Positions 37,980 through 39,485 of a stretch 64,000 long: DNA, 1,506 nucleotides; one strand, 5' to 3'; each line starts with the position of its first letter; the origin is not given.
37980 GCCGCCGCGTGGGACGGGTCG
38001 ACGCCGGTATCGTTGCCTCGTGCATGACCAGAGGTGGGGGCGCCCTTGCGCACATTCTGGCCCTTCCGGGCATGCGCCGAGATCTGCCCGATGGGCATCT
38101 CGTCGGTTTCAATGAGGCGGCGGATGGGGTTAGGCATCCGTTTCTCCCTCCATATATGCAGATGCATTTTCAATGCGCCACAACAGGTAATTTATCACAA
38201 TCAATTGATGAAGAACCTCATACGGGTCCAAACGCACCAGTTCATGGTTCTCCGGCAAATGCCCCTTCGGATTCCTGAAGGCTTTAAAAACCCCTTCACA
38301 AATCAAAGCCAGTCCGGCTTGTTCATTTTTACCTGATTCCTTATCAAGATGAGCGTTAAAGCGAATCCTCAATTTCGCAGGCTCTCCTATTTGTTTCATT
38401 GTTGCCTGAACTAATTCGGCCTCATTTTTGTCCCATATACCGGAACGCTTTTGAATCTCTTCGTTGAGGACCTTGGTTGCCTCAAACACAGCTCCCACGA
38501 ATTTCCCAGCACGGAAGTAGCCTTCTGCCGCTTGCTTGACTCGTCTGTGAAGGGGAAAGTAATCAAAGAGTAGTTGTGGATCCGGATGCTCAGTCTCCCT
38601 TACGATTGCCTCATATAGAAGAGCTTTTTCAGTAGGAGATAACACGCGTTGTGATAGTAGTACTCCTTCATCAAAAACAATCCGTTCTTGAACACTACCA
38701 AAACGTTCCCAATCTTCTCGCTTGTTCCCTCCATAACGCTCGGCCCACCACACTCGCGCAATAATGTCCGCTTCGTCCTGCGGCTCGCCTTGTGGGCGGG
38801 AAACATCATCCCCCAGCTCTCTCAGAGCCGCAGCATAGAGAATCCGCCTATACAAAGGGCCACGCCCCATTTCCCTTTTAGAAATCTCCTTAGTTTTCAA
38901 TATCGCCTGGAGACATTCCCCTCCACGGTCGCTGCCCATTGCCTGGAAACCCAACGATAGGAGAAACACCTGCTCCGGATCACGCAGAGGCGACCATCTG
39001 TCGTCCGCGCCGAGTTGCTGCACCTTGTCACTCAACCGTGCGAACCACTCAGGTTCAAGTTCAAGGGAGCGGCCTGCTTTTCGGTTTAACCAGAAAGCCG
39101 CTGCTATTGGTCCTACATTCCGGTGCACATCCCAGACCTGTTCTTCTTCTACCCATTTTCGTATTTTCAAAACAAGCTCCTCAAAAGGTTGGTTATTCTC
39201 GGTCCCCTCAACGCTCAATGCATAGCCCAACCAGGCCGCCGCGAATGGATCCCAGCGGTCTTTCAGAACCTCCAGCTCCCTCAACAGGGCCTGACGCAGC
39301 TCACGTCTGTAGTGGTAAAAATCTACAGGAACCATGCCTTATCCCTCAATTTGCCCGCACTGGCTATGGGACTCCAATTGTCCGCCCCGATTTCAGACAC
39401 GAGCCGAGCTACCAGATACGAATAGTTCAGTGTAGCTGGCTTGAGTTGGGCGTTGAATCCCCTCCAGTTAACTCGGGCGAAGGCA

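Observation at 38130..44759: Candidate new short-pAgo defense module: inactive MID-PIWI Argonaute + effector-less partner + Ymh-family HEPN (Rx4H) + SNF2-DUF3883 helicase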

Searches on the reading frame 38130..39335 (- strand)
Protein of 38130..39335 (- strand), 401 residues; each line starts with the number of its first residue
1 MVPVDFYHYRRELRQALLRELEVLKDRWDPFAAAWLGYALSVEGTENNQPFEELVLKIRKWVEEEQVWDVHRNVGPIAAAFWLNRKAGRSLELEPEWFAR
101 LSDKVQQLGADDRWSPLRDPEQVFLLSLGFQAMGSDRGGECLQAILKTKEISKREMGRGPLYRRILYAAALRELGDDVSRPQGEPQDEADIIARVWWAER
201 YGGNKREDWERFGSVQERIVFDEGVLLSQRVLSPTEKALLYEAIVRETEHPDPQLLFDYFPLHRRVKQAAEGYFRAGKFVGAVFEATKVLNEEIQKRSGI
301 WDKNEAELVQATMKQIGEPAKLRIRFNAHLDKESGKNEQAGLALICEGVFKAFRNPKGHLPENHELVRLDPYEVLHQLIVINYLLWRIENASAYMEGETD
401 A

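Call 3: search_protein_families(library=pfam, proteins=[window:38130-39335:-], max_evalue=0.1)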
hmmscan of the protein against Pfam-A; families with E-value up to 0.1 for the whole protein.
window:38130-39335:- (401 aa): 2 families
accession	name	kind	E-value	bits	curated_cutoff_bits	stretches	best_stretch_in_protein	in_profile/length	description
PF09509.15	Hypoth_Ymh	-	1.2e-18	67.5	25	1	262-387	3-118/119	Protein of unknown function (Hypoth_ymh)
PF24912.1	SH3_TNRC18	-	0.034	14.3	27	1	229-252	8-31/58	TNRC18-like,(4.1.1) SH3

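Call 4: search_protein_families(library=padloc, proteins=[window:38130-39335:-], max_evalue=0.1)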
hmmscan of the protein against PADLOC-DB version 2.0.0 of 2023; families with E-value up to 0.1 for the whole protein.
window:38130-39335:- (401 aa): 3 families
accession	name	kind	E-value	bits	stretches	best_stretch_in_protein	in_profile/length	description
PDLC02412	Aga_HEPN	-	1.1e-150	499.9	1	1-393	1-381/382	Class II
PDLC03987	PD-Lambda-3_B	-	3e-09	34.6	1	278-382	158-257/270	-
PDLC03988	PD-Lambda-3_B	-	0.017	12.5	1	278-343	158-217/222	-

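Call 19: search_solved_structures(query=window:38130-39335:-, max_evalue=10, show_alignments=2)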
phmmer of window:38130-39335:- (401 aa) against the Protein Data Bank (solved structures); distinct sequences matched with E-value up to 10: 0.

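Call 21: find_homologous_proteins(query=window:38130-39335:-, max_evalue=0.001)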
Query window:38130-39335:- (401 aa): 164 proteins with E <= 0.001 among 8000 candidates; the best 120 are listed.
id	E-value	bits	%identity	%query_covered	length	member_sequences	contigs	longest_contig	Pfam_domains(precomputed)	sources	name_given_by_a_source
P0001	5.7e-270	913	100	100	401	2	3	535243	PF09509.16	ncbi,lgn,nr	ncbi:MAG: TIGR02391 family protein [Armatimonadota bacterium]|nr:TIGR02391 family protein [Armatimon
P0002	2.2e-151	523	59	100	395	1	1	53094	PF09509.16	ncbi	-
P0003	1.3e-150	520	62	98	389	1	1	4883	PF09509.16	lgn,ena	-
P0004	1.0e-145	504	59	98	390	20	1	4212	PF09509.16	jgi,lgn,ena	-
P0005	1.7e-142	493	58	99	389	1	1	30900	PF09509.16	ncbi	ncbi:MAG: hypothetical protein Kow0042_13170 [Calditrichia bacterium]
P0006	3.6e-140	486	58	98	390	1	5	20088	PF09509.16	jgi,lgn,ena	-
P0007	9.0e-140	484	55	98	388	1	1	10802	PF09509.16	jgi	-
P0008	9.2e-140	484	59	93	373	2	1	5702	PF09509.16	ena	-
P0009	1.3e-139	484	57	98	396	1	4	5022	PF09509.16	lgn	-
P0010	2.3e-136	473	56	99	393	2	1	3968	PF09509.16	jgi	jgi:uncharacterized protein (TIGR02391 family)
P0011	1.7e-135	470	57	98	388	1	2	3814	PF09509.16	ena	-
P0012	2.4e-135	470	55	99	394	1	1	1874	PF09509.16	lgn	-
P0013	4.0e-135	469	57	98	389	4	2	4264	PF09509.16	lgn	-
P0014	6.8e-135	468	55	98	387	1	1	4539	PF09509.16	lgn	-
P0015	3.5e-134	466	55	98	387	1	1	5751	PF09509.16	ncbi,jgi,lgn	-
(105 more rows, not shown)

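Call 23: find_related_loci(query=A1, collection=genome_contigs, flank=8000)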
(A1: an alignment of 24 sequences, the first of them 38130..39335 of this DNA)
Query A1 (401 aa) in genome_contigs; peptide patterns used: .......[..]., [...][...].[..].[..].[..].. (x = any residue, [..] = any of these).
18 stretches matched a pattern; 6 encode a relative of the query (tblastn E <= 1e-3); 6 distinct loci.
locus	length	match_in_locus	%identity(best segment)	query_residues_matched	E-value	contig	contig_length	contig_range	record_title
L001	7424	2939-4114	52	1-400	3e-134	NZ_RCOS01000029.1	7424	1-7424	Candidatus Methanodesulfokora washburnensis strain MDKW Ga0080004_1098707, whole genome shotgun sequence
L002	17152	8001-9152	51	1-391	2e-126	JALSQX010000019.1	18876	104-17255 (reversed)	MAG: Blastocatellia bacterium isolate 356-308_maxbin2_scaf2bin.121 356-308_scaffold_1662_c1, whole genome shotgun sequen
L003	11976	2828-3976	43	4-391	2e-95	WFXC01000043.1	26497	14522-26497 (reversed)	MAG: Candidatus Kapaibacterium sp. isolate S141_32_esom k151_63653, whole genome shotgun sequence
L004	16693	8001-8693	61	164-393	3e-90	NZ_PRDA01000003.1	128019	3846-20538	Thermus tenuipuniceus strain YIM 76954 contig003, whole genome shotgun sequence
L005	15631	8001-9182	41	1-391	2e-83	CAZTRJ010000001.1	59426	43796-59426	MAG TPA_asm: uncultured Dehalococcoidales bacterium isolate SRP167671_co1_183 genome assembly, contig: NODE_535_length_5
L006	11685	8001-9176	32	1-391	2e-55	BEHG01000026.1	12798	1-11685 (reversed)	Archaeon HR04 DNA, contig: NODE_1419_26, isolate: HRbin04, whole genome shotgun sequence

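Call 25: find_related_loci(query=A1, collection=metagenome_contigs, flank=7000)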
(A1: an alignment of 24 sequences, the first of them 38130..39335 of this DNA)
Query A1 (401 aa) in metagenome_contigs; peptide patterns used: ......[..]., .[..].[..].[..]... (x = any residue, [..] = any of these).
192 stretches matched a pattern; 96 encode a relative of the query (tblastn E <= 1e-3); the best 80 are kept; 80 distinct loci.
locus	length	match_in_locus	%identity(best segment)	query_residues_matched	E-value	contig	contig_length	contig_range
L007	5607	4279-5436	59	1-393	2e-149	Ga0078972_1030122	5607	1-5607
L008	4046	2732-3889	59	1-393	2e-152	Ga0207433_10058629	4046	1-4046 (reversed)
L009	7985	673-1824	59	1-391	6e-147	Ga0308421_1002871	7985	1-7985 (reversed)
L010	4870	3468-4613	60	1-391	4e-149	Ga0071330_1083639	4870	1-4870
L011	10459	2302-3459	58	1-391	1e-143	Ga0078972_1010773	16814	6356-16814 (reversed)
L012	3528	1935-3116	56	1-397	4e-146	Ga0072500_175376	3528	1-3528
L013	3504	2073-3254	56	1-397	2e-145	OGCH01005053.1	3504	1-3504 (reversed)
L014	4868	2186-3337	54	1-391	2e-136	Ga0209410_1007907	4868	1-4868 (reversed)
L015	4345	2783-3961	53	1-393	4e-136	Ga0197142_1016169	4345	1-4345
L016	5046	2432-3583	55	1-392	2e-134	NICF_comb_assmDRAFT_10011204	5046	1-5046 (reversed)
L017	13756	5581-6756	52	1-400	2e-133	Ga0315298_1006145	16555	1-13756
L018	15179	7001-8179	53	1-393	3e-132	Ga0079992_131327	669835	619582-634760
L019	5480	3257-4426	52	1-397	7e-133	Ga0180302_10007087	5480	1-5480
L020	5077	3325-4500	53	1-393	2e-133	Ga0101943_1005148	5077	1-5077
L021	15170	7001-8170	53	1-397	5e-131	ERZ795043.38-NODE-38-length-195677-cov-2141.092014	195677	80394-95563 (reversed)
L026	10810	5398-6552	52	1-391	1e-128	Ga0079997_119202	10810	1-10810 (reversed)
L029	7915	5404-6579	52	1-392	3e-127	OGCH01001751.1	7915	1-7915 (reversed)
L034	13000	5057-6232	50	1-391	1e-125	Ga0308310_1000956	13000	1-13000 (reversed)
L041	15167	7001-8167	47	1-391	8e-109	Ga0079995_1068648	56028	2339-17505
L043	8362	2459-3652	42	1-391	5e-100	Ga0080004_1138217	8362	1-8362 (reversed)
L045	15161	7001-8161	40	4-391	6e-87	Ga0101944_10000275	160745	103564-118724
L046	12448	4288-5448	41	5-397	4e-84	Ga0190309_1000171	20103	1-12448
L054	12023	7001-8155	41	4-391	3e-81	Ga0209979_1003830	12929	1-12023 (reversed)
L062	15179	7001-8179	37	1-393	7e-78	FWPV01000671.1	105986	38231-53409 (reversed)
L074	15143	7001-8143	36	2-391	2e-68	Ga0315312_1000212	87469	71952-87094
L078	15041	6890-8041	60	1-391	4e-148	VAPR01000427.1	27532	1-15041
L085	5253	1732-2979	29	1-398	2e-41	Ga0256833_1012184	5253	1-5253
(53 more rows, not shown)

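Call 31: search_protein_families(library=pfam, proteins=[L034:6242-9034:+, L021:9511-14988:+, L054:8101-11097:+, L046:5396-6736:+, L026:1799-3385:+, L045:3-4910:+, L062:938-4972:+, L041:1249-4764:+], max_evalue=0.00001)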
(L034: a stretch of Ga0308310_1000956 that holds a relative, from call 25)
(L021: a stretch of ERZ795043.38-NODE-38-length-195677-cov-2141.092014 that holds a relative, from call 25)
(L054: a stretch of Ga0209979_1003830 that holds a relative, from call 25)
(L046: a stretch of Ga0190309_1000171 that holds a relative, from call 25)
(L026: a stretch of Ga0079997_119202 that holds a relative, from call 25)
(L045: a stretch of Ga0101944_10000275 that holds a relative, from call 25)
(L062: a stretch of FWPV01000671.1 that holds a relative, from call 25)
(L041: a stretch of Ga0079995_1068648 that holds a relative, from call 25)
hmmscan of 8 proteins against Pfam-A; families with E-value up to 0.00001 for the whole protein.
L034:6242-9034:+ (931 aa): 3 families
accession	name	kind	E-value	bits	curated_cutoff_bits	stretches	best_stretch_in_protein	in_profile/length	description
PF06634.17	DUF1156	-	1.4e-20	73.6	24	1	20-66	2-49/73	Protein of unknown function (DUF1156)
PF08241.18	Methyltransf_11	-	3.7e-07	31.1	21.2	0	605-630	71-95/95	Methyltransferase domain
PF01555.25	N6_N4_Mtase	-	5e-06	27.1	26.7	0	540-654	2-74/221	DNA methylase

L021:9511-14988:+ (1826 aa): 3 families
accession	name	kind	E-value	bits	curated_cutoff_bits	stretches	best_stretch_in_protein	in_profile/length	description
PF00270.35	DEAD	-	4.6e-21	75.7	26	1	172-291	2-109/167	DEAD/DEAH box helicase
PF09369.15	MZB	-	4e-10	40.7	24.2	1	1591-1678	1-80/80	MrfA Zn-binding domain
PF00271.37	Helicase_C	-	1.6e-08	35.2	23.5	1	1099-1145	64-110/110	Helicase conserved C-terminal domain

L054:8101-11097:+ (999 aa): 6 families
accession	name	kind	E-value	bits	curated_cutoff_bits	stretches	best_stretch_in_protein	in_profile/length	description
PF18766.7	SWI2_SNF2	-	2.1e-64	217.6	26.7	1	277-496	1-214/221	SWI2/SNF2 ATPase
PF04313.20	HSDR_N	-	1.4e-32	113.6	25.1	1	26-211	2-183/198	Type I restriction enzyme R protein N terminus (HSDR_N)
PF04851.21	ResIII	-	2.7e-24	86.4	22.5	1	272-431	2-163/164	Type III restriction enzyme, res subunit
PF22679.2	T1R_D3-like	-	6.2e-18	66.1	27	1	527-665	34-156/158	Type I restriction enzyme subunit R domain 3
PF11867.13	T1RH-like_C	-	3.8e-10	40.1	26.8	1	725-917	54-253/329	Type I restriction enzyme HindI endonuclease subunit-like, C-terminal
PF00270.35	DEAD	-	2.4e-08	34.4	26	1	298-415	18-139/167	DEAD/DEAH box helicase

L046:5396-6736:+ (447 aa): 1 family
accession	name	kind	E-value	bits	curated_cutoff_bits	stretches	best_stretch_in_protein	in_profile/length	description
PF01420.25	Methylase_S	-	1.7e-40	139.4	22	2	39-217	1-166/168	Type I restriction modification DNA specificity domain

L026:1799-3385:+ (529 aa): 3 families
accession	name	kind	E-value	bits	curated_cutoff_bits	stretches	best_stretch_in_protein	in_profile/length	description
PF02384.22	N6_Mtase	-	1.2e-59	202.6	20.4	1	177-484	5-303/311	N-6 DNA Methylase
PF12161.14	HsdM_N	-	1e-18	68.7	24.5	1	38-164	1-135/135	HsdM N-terminal domain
PF07669.17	Eco57I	-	2.1e-07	31.6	25.3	1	296-383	70-165/171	Eco57I restriction-modification methylase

L045:3-4910:+ (1636 aa): 3 families
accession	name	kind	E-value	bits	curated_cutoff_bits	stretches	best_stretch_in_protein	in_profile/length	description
PF07669.17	Eco57I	-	4.9e-17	63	25.3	1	763-1020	1-93/171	Eco57I restriction-modification methylase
PF02384.22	N6_Mtase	-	1e-10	41.9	20.4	0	714-788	48-103/311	N-6 DNA Methylase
PF20473.4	MmeI_Mtase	-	3.9e-06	26.7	27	1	710-785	17-85/259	MmeI, DNA-methyltransferase domain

L062:938-4972:+ (1345 aa): 4 families
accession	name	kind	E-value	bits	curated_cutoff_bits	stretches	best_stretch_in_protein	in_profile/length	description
PF07669.17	Eco57I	-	2.3e-19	70.6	25.3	1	808-926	52-139/171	Eco57I restriction-modification methylase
PF20466.3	MmeI_TRD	-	6e-16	58.8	27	1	1037-1218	31-206/207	MmeI, target recognition domain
PF20473.4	MmeI_Mtase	-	7.4e-16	58.5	27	2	564-648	15-92/259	MmeI, DNA-methyltransferase domain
PF02384.22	N6_Mtase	-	1.1e-11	45.1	20.4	1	519-662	15-115/311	N-6 DNA Methylase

L041:1249-4764:+ (1172 aa): 3 families
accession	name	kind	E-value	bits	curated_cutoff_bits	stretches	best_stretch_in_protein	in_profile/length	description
PF07669.17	Eco57I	-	4.9e-19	69.5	25.3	1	403-627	1-93/171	Eco57I restriction-modification methylase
PF02384.22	N6_Mtase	-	8.1e-09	35.7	20.4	0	355-424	49-99/311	N-6 DNA Methylase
PF20473.4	MmeI_Mtase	-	5.2e-07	29.5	27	1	350-425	17-85/259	MmeI, DNA-methyltransferase domain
